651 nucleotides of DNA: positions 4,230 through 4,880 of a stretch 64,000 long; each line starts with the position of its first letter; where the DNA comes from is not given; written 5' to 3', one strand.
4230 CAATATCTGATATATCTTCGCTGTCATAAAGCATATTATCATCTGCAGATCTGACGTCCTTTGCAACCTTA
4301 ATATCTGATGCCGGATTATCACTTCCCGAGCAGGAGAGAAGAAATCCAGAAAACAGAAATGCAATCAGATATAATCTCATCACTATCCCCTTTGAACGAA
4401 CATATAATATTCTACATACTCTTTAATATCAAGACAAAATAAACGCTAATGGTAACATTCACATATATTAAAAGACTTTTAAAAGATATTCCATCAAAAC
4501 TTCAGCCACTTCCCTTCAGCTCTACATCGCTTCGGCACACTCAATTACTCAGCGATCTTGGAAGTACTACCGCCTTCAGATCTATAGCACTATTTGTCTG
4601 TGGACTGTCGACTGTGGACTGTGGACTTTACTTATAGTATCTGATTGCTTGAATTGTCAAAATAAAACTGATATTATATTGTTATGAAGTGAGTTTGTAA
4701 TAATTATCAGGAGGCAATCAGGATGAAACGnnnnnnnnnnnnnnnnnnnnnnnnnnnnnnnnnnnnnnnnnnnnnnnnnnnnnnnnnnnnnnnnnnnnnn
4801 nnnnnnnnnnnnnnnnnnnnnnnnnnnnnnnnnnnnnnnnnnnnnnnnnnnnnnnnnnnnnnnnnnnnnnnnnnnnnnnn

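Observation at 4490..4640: Dispersed intergenic element present twice, ending in tandem (N)TGGACT heptamers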

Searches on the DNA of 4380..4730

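Call 13: search_rna_families(source=window, start=4380, end=4730, threshold=evalue, max_evalue=10)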
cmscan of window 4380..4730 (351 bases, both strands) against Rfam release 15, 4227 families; matches with E-value up to 10: 2.
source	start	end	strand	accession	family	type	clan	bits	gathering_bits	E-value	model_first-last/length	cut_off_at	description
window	4469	4507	+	RF02120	FTX_2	Gene; lncRNA;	-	21.6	48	0.055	61-97/97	no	FTX transcript, XIST regulator conserved region 2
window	4552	4668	+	RF00410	SNORA2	Gene; snRNA; snoRNA; HACA-box;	CL00021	15.2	70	4.1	1-137/137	no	Small nucleolar RNA SNORA2/SNORA34 family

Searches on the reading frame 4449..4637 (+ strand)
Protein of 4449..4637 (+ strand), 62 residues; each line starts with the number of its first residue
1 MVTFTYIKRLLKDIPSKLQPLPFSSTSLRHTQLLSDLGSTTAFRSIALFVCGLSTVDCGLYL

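Call 74: find_encoding_contigs(protein=window:4449-4637:+, flank=3000, max_places=10)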
Protein window:4449-4637:+ (62 aa): 1 contig read that carries it; 1 place shown.
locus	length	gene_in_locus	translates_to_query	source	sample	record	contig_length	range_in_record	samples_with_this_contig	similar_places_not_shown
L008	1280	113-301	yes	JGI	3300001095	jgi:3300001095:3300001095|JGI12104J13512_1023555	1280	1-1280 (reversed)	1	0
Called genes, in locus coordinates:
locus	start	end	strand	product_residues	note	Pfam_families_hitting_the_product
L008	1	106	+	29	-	?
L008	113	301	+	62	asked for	-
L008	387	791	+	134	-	-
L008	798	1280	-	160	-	?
